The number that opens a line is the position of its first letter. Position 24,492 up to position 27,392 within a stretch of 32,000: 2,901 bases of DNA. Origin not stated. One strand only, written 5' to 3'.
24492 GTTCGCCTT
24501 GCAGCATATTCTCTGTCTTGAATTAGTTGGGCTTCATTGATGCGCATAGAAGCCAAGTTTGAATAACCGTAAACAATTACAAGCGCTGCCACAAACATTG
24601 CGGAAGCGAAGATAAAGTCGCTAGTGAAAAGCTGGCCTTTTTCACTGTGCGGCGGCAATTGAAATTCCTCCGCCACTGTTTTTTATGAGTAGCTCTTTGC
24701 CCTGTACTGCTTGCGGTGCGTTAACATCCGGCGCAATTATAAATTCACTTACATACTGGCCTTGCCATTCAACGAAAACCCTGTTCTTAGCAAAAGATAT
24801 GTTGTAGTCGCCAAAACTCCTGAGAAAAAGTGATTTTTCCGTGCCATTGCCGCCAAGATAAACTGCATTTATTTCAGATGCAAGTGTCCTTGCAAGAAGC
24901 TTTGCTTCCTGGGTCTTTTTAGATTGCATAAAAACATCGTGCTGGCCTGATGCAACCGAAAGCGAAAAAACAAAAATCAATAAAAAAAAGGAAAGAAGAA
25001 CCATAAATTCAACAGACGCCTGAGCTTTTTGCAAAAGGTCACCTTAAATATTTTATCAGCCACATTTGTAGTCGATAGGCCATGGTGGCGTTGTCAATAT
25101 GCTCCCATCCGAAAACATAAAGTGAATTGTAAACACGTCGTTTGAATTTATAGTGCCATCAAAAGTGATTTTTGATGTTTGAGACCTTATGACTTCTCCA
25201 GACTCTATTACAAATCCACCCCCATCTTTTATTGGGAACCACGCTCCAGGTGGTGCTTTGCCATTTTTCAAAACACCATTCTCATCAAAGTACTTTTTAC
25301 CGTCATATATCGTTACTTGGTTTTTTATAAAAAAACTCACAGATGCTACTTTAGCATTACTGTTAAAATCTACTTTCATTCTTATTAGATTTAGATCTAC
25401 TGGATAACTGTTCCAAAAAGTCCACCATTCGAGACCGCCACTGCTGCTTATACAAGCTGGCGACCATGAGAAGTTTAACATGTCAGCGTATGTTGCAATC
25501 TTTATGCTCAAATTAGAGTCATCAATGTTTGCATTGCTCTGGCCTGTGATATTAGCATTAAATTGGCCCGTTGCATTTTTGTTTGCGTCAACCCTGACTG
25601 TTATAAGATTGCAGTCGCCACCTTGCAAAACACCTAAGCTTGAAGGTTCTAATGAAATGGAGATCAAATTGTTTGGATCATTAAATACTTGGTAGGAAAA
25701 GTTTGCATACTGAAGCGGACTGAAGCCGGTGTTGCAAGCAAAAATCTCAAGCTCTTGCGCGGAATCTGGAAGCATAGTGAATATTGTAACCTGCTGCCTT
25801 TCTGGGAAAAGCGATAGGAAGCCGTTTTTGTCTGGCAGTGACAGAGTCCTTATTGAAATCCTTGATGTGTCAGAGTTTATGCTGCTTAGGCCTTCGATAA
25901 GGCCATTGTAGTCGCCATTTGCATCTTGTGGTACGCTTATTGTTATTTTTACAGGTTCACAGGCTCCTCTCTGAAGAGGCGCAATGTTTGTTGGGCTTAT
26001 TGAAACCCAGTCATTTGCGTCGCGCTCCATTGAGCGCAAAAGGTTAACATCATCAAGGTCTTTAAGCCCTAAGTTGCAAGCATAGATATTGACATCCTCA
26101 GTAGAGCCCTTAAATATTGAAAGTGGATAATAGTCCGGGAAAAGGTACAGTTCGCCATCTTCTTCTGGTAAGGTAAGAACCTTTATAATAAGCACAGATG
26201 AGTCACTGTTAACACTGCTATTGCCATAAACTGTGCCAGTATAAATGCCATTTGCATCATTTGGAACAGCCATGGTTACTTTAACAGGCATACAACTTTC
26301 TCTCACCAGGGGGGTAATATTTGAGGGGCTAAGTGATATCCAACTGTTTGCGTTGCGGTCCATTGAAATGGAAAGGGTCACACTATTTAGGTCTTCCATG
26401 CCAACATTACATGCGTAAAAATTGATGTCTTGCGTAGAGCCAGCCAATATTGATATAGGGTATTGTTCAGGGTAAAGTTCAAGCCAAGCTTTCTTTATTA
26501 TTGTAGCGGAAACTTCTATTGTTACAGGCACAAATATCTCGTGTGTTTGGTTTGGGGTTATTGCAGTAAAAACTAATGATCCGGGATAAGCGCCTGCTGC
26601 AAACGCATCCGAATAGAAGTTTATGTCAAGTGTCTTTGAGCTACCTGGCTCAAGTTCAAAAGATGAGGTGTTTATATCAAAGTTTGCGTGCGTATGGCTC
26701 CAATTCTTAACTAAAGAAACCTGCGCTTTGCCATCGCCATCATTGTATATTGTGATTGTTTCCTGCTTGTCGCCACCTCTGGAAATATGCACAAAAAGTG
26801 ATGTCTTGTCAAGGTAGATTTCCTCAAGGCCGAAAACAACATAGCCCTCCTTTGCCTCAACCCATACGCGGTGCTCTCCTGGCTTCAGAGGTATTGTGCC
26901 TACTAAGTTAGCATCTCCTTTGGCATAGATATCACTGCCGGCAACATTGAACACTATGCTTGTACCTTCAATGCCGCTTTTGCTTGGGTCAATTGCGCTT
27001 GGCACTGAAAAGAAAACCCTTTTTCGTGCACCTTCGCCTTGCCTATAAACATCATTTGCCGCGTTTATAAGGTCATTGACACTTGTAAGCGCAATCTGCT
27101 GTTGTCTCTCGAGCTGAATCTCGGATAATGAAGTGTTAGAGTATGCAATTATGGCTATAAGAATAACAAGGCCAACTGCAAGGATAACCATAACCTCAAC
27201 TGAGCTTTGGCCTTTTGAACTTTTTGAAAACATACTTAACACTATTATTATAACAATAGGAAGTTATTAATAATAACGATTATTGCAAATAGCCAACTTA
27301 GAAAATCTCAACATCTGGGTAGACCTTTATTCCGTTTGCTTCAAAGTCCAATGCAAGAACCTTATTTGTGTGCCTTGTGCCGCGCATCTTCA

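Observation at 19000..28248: Locus C: 10-gene, 9.2-kb pilus operon headed by a KaiC/ArlH-like ATPase and a giant adhesin-pilin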

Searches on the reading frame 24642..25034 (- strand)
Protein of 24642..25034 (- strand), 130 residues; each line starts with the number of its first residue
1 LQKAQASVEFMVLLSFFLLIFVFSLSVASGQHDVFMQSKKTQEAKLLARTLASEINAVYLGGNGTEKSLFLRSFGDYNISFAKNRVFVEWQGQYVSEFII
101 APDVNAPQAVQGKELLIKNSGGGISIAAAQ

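Call 4: search_protein_families(library=pfam, proteins=[window:24642-25034:-], max_evalue=0.1)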
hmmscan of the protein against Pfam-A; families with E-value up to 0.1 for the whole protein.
window:24642-25034:- (130 aa): 1 family
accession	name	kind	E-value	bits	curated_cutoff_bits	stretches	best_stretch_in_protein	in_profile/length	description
PF04021.17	Class_IIIsignal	-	0.037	14.4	23.7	1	3-24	2-23/27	Class III signal peptide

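Call 5: search_protein_families(library=ncbifam, proteins=[window:24642-25034:-], max_evalue=0.1)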
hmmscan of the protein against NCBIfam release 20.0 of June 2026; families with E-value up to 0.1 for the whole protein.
window:24642-25034:- (130 aa): 0 families

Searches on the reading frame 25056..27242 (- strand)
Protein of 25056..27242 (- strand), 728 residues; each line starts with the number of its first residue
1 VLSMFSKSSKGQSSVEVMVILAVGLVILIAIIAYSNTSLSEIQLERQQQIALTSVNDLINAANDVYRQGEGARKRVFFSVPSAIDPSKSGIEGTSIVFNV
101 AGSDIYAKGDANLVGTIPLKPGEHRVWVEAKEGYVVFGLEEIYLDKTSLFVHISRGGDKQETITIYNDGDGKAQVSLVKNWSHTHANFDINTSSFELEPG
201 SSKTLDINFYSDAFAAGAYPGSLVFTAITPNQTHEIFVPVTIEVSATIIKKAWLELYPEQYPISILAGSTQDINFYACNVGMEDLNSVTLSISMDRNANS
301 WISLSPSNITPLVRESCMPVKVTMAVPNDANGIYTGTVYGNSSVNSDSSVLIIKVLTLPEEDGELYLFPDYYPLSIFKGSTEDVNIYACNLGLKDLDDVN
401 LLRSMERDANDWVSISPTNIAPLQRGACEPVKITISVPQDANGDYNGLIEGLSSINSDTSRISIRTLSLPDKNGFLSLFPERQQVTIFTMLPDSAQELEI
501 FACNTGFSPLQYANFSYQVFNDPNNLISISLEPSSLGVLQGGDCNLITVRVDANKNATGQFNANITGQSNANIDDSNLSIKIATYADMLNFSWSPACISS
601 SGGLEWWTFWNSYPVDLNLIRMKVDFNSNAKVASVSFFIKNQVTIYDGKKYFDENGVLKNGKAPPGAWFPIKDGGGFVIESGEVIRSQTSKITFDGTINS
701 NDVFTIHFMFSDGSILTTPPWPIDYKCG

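Call 4: search_protein_families(library=pfam, proteins=[window:25056-27242:-], max_evalue=0.1)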
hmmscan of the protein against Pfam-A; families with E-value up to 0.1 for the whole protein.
window:25056-27242:- (728 aa): 6 families
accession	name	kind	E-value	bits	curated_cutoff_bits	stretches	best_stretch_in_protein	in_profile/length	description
PF22544.2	HYDIN_VesB_CFA65-like_Ig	-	2.9e-09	37.5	25.5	1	152-214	14-75/100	HYDIN/CFA65/VesB-like, Ig-like domain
PF10633.15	NPCBM_assoc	-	1.4e-05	25.6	24.4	1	378-446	3-70/78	NPCBM-associated, NEW3 domain of alpha-galactosidase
PF15780.11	ASH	-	0.0012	19.4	27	1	156-209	22-74/98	Abnormal spindle-like microcephaly-assoc'd, ASPM-SPD-2-Hydin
PF24255.1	DUF7456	-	0.074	13.1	27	0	49-67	23-41/54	Family of unknown function (DUF7456)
PF21732.2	DUF6864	-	0.089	13.1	27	0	671-712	2-42/114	Domain of unknown function (DUF6864)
PF24507.1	Ig_CFAP65_4th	-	0.092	13.6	27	0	162-212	1-49/76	CFAP65, fourth Ig-like domain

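Call 5: search_protein_families(library=ncbifam, proteins=[window:25056-27242:-], max_evalue=0.1)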
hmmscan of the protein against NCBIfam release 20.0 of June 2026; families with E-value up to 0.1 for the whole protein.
window:25056-27242:- (728 aa): 3 families
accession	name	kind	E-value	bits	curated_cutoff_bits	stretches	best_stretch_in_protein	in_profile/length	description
NF012200.0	choice_anch_D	domain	8.5e-05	23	45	1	153-229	29-105/108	choice-of-anchor D domain-containing protein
NF033506.0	PACE-CTERM-PROT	exception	0.0079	14.9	110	0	157-229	124-198/627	putative S-layer protein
TIGR04203.1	RPT_S_cricet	repeat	0.087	13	60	0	155-176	9-28/38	TIGR04203-type repeat-containing surface protein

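Call 42: find_homologous_proteins(query=window:25056-27242:-, max_evalue=0.00001)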
Query window:25056-27242:- (728 aa): 6 proteins with E <= 0.00001 among 8000 candidates.
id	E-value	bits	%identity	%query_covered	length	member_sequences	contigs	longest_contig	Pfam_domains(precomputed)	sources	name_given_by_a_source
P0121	0.0e+0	1636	100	100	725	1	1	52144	PF10633.16,PF22544.3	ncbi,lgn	ncbi:MAG: hypothetical protein QW400_00240 [Candidatus Diapherotrites archaeon]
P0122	0.0e+0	1279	80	100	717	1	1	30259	PF10633.16,PF22544.3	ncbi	ncbi:MAG: hypothetical protein QXM75_01590 [Candidatus Diapherotrites archaeon]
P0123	0.0e+0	1276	80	100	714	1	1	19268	PF22544.3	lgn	-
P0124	0.0e+0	1107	84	80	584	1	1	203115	PF22544.3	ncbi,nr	ncbi:MAG: hypothetical protein N3F05_00005, partial [Candidatus Diapherotrites archaeon]|nr:hypothet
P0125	2.1e-76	276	41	48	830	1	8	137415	-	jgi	-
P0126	4.4e-6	44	33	11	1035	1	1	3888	PF02868.22,PF07610.18,PF21310.4,PF01447.25,PF25248.1,PF22067.3,PF24507.2,PF24501.2,PF22544.3,PF22073.3,PF15780.12,PF22064.3,PF24798.3,PF14874.13,PF00927.29,PF22066.3,PF26015.1,PF24770.2,PF07705.18,PF12371.15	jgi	-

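Call 45: find_encoding_contigs(protein=P0121, flank=10000, max_places=3)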
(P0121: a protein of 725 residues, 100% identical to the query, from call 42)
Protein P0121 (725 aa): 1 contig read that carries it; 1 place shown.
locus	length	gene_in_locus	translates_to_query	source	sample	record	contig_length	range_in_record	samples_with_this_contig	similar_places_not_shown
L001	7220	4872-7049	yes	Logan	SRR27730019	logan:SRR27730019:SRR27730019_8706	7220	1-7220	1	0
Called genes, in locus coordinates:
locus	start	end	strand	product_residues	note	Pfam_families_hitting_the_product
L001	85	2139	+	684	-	PF01751:Toprim, PF01131:Topoisom_bac, PF01396:Zn_ribbon_Top1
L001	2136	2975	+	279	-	-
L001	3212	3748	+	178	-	-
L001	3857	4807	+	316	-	PF13481:AAA_25 (weak), PF03796:DnaB_C (faint), PF06745:ATPase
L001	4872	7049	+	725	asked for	PF10633:NPCBM_assoc (faint), PF22544:HYDIN_VesB_CFA65-like_Ig (faint)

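Call 59: predict_structure(alignment_id=A3)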
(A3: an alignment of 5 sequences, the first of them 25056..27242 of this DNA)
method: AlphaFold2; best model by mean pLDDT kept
length: 728 residues; sequences in the alignment: 5
mean_pLDDT: 64.3   pTM: 0.36
mean pLDDT of the five models: 64.3, 60.7, 56.3, 53.1, 45.9
residues with pLDDT >= 90: 4; 70-90: 349; 50-70: 183; < 50: 192
segments of 3 or more residues with pLDDT < 50: 1-21, 23-56, 65-126, 128-149, 151-161, 213-219, 241-251, 469-472, 586-594, 686-688
pLDDT, mean of each block of 10 residues (from residue 1): 30 40 46 35 39 48 47 44 41 31 24 36 44 37 37 39 61 71 61 73 66 45 63 54 40 66 71 75 76 77 82 71 81 81 77 68 66 72 78 78 75 84 77 81 79 80 67 58 64 64 64 82 83 78 70 77 84 76 57 54 64 68 86 80 82 85 89 73 55 80 81 72 54
secondary structure, 60 per line:
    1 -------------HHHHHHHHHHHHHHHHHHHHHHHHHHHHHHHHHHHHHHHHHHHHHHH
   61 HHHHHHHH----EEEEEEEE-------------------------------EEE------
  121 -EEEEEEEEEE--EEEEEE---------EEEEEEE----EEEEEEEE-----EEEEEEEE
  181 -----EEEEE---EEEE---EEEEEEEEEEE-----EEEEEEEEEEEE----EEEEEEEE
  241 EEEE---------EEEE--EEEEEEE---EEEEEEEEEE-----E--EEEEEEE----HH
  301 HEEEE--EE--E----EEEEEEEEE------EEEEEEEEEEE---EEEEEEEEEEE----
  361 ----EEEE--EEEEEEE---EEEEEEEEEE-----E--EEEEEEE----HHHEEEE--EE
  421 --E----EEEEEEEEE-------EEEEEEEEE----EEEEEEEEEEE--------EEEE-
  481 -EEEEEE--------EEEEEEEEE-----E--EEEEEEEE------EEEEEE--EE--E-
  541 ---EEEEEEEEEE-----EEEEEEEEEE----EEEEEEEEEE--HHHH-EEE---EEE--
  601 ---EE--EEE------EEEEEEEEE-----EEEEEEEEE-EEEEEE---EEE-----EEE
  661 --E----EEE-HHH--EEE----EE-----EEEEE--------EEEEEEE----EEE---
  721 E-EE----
elements in order (helices of 4 or more, strands of 3 or more residues): H14-68 E73-80 E112-114 E122-131 E134-139 E149-155 E160-167 E173-180 E186-190 E194-197 E201-211 E217-228 E233-244 E254-257 E260-266 E270-279 E288-294 E302-305 E317-325 E332-342 E346-356 E365-368 E371-377 E381-390 E399-405 E413-416 E428-436 E444-452 E457-467 E476-479 E482-487 E496-504 E513-520 E527-532 E544-553 E559-568 E573-582 H585-588 E590-592 E596-598 E608-610 E617-625 E631-639 E641-646 E650-652 E658-660 E668-670 E677-679 E691-695 E704-710 E715-717

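Call 61: fold_search(model_id=the predicted structure, library=pdb)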
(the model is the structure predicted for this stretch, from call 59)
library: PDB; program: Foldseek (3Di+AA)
matches with E <= 10: 1966; with E <= 0.001: 534
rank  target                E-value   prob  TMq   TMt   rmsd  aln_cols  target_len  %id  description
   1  9ijj_C                4.4e-22  1.00  0.16  0.12  56.2       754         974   11  In situ structure of the central apparatus in mouse sperm axoneme. (released 2025-06-04)
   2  9ijj_O                6.6e-22  1.00  0.19  0.12  72.0       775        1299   12  In situ structure of the central apparatus in mouse sperm axoneme. (released 2025-06-04)
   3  7som_D                8.4e-22  1.00  0.14  0.07  44.1       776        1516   10  Ciliary C2 central pair apparatus isolated from Chlamydomonas reinhardtii (released 2022-04-13)
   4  9ijj_h                4.4e-20  1.00  0.15  0.08  44.9       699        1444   11  In situ structure of the central apparatus in mouse sperm axoneme. (released 2025-06-04)
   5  7sqc_O0               4.4e-20  1.00  0.15  0.11  73.0       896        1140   10  Ciliary C1 central pair apparatus isolated from Chlamydomonas reinhardtii (released 2022-04-13)
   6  9ijj_4I               1.5e-19  1.00  0.18  0.05  57.6       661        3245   10  In situ structure of the central apparatus in mouse sperm axoneme. (released 2025-06-04)
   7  7sqc_T1               1.8e-19  1.00  0.17  0.21  39.3       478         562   14  Ciliary C1 central pair apparatus isolated from Chlamydomonas reinhardtii (released 2022-04-13)
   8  7sqc_2B               2.8e-19  1.00  0.18  0.17  60.1       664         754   12  Ciliary C1 central pair apparatus isolated from Chlamydomonas reinhardtii (released 2022-04-13)
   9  7sqc_2A               3.9e-19  1.00  0.18  0.17  71.7       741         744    9  Ciliary C1 central pair apparatus isolated from Chlamydomonas reinhardtii (released 2022-04-13)
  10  9ijj_E                8.6e-19  1.00  0.15  0.20  44.1       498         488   12  In situ structure of the central apparatus in mouse sperm axoneme. (released 2025-06-04)
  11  7sqc_F1               3.6e-18  1.00  0.21  0.30  42.8       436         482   14  Ciliary C1 central pair apparatus isolated from Chlamydomonas reinhardtii (released 2022-04-13)
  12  9ijj_4A               5.0e-18  1.00  0.19  0.06  33.0       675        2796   12  In situ structure of the central apparatus in mouse sperm axoneme. (released 2025-06-04)
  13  7sqc_T2               8.4e-18  1.00  0.15  0.19  39.6       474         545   14  Ciliary C1 central pair apparatus isolated from Chlamydomonas reinhardtii (released 2022-04-13)
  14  7sqc_T0               1.6e-17  1.00  0.15  0.18  40.2       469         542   14  Ciliary C1 central pair apparatus isolated from Chlamydomonas reinhardtii (released 2022-04-13)
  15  9ijj_4H               2.1e-17  1.00  0.18  0.05  57.6       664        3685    9  In situ structure of the central apparatus in mouse sperm axoneme. (released 2025-06-04)
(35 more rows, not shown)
